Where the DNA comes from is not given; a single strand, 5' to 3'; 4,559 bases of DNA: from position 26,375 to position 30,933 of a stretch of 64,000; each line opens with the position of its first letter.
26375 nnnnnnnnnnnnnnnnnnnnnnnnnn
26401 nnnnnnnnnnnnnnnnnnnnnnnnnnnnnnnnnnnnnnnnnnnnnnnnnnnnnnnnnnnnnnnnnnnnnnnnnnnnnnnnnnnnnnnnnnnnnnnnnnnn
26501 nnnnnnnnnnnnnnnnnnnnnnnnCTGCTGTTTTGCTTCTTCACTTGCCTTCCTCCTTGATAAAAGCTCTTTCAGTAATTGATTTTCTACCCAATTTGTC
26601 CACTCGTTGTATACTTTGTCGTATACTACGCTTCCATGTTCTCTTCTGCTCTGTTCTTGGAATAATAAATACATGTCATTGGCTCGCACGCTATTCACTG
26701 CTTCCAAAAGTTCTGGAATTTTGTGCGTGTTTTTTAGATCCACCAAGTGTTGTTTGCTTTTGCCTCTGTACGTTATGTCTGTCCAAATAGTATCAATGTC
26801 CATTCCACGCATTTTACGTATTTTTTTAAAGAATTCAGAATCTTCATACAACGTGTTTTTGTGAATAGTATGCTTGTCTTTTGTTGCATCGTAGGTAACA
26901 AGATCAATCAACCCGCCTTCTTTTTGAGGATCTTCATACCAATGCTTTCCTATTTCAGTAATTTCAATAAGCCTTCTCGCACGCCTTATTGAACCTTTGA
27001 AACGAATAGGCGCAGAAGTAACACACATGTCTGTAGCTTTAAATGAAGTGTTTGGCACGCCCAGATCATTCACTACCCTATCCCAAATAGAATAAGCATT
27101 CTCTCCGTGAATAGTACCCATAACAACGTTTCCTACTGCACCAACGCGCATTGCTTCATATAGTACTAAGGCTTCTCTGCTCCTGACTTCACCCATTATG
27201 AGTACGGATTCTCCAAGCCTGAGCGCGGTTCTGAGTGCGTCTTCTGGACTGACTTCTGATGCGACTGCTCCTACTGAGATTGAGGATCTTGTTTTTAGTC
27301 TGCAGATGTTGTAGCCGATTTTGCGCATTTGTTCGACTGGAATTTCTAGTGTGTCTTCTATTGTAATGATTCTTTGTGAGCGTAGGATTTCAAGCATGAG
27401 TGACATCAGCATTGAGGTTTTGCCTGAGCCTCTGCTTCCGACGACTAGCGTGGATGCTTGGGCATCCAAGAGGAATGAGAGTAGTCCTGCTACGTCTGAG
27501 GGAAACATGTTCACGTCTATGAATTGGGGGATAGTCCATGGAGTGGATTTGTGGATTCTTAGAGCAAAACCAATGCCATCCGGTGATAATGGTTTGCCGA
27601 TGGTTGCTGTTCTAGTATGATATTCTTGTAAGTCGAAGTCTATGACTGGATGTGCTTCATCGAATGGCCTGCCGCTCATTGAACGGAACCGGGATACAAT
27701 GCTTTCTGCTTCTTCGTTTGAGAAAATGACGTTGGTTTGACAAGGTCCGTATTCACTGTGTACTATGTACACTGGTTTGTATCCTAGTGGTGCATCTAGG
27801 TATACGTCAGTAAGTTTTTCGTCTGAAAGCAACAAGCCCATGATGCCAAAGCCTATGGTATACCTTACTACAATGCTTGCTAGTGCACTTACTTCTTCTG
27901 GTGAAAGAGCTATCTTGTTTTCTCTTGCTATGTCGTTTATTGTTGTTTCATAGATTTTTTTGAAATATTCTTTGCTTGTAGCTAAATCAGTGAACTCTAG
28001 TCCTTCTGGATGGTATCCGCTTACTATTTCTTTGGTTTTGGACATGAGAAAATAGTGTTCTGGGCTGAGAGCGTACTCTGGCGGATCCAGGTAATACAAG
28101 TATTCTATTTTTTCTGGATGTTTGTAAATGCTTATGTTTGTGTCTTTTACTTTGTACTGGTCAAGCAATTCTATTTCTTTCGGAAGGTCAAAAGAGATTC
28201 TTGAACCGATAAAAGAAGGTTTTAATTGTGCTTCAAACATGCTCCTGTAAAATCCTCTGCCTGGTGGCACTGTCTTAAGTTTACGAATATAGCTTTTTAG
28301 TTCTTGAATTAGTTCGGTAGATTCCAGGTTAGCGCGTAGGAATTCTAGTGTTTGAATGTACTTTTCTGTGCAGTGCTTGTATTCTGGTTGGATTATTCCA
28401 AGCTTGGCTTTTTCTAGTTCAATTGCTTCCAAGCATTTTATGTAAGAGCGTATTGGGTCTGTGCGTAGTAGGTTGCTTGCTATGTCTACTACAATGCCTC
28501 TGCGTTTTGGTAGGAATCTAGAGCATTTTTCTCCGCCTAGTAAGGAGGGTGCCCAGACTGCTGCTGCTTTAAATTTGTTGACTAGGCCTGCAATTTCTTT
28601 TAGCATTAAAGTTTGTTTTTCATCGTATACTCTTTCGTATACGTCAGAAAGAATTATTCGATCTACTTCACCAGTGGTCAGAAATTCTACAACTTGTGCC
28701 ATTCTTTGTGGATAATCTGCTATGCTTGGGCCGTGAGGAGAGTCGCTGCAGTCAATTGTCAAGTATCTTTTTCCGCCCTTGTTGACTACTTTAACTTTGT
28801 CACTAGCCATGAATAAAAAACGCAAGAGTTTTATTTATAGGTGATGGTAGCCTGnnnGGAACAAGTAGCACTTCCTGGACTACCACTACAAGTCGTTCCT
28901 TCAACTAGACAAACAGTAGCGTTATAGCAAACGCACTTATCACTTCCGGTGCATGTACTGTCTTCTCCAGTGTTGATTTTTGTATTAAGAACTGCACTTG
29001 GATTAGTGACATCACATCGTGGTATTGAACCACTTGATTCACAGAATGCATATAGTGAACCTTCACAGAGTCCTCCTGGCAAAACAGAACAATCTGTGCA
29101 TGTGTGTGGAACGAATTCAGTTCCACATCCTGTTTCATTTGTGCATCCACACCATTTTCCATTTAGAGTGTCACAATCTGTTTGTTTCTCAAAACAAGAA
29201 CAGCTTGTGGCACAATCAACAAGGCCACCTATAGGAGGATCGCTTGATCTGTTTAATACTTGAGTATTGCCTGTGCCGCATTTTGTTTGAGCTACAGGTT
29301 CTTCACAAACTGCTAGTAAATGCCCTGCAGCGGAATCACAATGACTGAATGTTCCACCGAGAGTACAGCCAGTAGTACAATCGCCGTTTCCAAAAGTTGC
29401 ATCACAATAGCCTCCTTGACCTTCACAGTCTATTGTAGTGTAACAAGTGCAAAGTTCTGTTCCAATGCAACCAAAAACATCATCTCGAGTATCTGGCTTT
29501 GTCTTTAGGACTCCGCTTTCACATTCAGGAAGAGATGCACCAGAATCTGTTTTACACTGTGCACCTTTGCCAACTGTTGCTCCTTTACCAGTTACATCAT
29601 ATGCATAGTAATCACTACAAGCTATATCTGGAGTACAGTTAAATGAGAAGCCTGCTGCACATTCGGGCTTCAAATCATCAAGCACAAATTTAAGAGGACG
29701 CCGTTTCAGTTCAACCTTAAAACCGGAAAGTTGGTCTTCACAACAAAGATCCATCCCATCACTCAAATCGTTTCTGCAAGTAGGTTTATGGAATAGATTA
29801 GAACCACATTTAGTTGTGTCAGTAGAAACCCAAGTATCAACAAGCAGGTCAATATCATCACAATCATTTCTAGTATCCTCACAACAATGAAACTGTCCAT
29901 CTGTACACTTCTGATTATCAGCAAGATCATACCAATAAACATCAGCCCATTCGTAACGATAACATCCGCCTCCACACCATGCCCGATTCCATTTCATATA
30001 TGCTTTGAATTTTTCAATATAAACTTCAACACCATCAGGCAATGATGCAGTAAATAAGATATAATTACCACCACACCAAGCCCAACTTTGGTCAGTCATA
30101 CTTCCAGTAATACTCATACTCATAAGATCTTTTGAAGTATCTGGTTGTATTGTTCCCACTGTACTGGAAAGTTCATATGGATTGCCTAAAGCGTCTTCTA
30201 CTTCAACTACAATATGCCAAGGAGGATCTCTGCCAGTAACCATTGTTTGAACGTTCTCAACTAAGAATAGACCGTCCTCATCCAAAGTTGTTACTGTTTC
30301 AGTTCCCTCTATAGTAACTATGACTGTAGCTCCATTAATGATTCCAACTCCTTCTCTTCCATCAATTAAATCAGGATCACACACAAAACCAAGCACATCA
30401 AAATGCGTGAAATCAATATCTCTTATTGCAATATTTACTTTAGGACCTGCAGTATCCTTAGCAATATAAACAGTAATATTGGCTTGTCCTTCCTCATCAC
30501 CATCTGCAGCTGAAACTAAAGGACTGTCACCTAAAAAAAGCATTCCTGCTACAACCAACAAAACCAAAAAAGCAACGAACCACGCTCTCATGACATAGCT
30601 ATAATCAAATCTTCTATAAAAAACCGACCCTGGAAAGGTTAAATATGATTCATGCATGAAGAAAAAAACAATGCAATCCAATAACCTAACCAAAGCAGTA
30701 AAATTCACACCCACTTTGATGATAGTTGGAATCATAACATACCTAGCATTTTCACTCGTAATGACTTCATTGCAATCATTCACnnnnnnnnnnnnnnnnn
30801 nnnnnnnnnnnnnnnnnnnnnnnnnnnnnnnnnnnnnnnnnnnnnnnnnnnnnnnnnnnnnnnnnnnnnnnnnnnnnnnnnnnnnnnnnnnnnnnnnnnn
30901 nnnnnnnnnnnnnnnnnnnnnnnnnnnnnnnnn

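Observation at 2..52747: Fifty-kilobase cell-surface supercluster combining three type-IV-filament motors with giant exoproteins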

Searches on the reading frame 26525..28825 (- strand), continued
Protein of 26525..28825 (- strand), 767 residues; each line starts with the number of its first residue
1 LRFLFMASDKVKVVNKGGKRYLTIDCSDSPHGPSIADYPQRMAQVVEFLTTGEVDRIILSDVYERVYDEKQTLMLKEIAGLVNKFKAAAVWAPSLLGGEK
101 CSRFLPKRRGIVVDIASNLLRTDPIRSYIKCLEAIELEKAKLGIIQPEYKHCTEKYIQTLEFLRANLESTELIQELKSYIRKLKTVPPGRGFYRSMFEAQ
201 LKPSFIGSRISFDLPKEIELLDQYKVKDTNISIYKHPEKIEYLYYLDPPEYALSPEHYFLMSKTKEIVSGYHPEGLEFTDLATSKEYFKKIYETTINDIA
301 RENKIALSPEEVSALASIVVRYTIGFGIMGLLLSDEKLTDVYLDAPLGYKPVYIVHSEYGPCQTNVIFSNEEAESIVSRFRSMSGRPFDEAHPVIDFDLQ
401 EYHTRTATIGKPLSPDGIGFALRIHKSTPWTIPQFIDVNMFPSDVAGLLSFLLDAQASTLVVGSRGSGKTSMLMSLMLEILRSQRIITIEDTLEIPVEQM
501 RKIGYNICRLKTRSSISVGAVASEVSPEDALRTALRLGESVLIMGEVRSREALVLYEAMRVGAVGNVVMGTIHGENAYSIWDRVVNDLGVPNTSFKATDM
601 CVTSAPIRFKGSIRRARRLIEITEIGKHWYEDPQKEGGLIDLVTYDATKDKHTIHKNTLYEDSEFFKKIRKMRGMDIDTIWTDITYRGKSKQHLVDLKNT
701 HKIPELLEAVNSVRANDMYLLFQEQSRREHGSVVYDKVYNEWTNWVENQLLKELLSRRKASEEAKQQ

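Call 105: fold_search(model_id=the predicted structure, library=pdb)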
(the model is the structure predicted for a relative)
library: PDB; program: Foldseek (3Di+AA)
matches with E <= 10: 909; with E <= 0.001: 88
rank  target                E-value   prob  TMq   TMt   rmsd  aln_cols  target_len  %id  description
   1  4ihq_A                2.8e-27  1.00  0.47  0.66   6.3       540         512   22  Archaellum Assembly ATPase FlaI bound to ADP (released 2013-03-06)
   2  4ii7_C                4.3e-27  1.00  0.51  0.74   5.0       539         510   22  Archaellum Assembly ATPase FlaI (released 2013-03-06)
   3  4ii7_D                5.4e-27  1.00  0.46  0.66   9.3       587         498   22  Archaellum Assembly ATPase FlaI (released 2013-03-06)
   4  2oap_2                7.9e-27  1.00  0.54  0.79   5.0       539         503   22  Crystal structure of the archaeal secretion ATPase GspE in complex with AMP-PNP (released 2007-02-13)
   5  2oap_1                2.5e-26  1.00  0.49  0.71   5.7       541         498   21  Crystal structure of the archaeal secretion ATPase GspE in complex with AMP-PNP (released 2007-02-13)
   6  4ii7_B                3.8e-26  1.00  0.47  0.68   5.9       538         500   22  Archaellum Assembly ATPase FlaI (released 2013-03-06)
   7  4ii7_A                4.4e-26  1.00  0.50  0.72   5.3       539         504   23  Archaellum Assembly ATPase FlaI (released 2013-03-06)
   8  4ihq_C                2.2e-25  1.00  0.53  0.77   4.9       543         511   22  Archaellum Assembly ATPase FlaI bound to ADP (released 2013-03-06)
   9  8rjf_A                2.0e-20  1.00  0.40  0.65   6.3       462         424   22  TadA/CpaF with ADP (released 2024-08-14)
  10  9e24_A                2.3e-20  1.00  0.39  0.63   6.6       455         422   22  Closed structure of CpaF without nucleotides (Apo dataset) (released 2025-04-23)
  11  8rkd_A                1.1e-19  1.00  0.40  0.66   6.3       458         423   22  TadA/CpaF with AMPPNP (released 2024-08-14)
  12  8rkd_B                2.6e-17  1.00  0.37  0.62  10.2       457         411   20  TadA/CpaF with AMPPNP (released 2024-08-14)
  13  3jc8_Ba               8.5e-14  1.00  0.33  0.51  13.7       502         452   14  Architectural model of the type IVa pilus machine in a piliated state (released 2016-03-16)
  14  2pt7_B                2.5e-12  1.00  0.29  0.64   5.3       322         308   20  Crystal structure of Cag VirB11 (HP0525) and an inhibitory protein (HP1451) (released 2007-11-13)
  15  1nlz_B                7.8e-12  1.00  0.28  0.61   5.1       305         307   22  Crystal structure of unliganded traffic ATPase of the type IV secretion system of helicobacter pylori (released 2003-05-06)
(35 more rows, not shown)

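Call 107: find_encoding_contigs(protein=P0045, flank=10000, max_places=1)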
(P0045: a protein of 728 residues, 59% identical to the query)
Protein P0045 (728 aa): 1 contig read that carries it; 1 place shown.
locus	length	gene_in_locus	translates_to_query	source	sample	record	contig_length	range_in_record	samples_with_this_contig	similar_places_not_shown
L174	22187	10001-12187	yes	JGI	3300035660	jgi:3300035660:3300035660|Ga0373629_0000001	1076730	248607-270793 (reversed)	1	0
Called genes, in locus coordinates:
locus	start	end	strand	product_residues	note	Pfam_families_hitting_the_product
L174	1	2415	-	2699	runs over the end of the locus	PF13715:CarbopepD_reg_2 (faint), PF17210:SdrD_B (faint), PF17802:SpaA (faint), PF13620:CarboxypepD_reg (weak)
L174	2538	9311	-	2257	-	PF17802:SpaA (faint), PF24025:Ig_DR_A0283-like (faint), PF13620:CarboxypepD_reg (weak), PF13517:FG-GAP_3 (faint)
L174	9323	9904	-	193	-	PF09721:Exosortase_EpsH (weak)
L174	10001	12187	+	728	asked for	PF00437:T2SSE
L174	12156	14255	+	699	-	-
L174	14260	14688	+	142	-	-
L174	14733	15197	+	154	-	-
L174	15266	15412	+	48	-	-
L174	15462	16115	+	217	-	-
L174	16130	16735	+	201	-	-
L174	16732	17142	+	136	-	-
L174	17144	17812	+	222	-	-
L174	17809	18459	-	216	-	-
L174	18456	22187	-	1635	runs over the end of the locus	-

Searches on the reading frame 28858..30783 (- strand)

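Call 6: search_protein_families(library=pfam, proteins=[window:28858-30783:-], max_evalue=0.01)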
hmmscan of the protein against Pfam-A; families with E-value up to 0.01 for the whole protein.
window:28858-30783:- (642 aa): 0 families

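Call 12: search_protein_families(library=ncbifam, proteins=[window:28858-30783:-], max_evalue=0.01)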
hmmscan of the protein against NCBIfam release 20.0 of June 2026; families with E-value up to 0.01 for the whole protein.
window:28858-30783:- (642 aa): 1 family
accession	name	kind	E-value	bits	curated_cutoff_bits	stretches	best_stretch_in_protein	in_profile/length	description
NF033510.3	Ca_tandemer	repeat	0.0012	19.1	50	1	148-202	40-95/96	Ca2+-stabilized repeat-containing adhesin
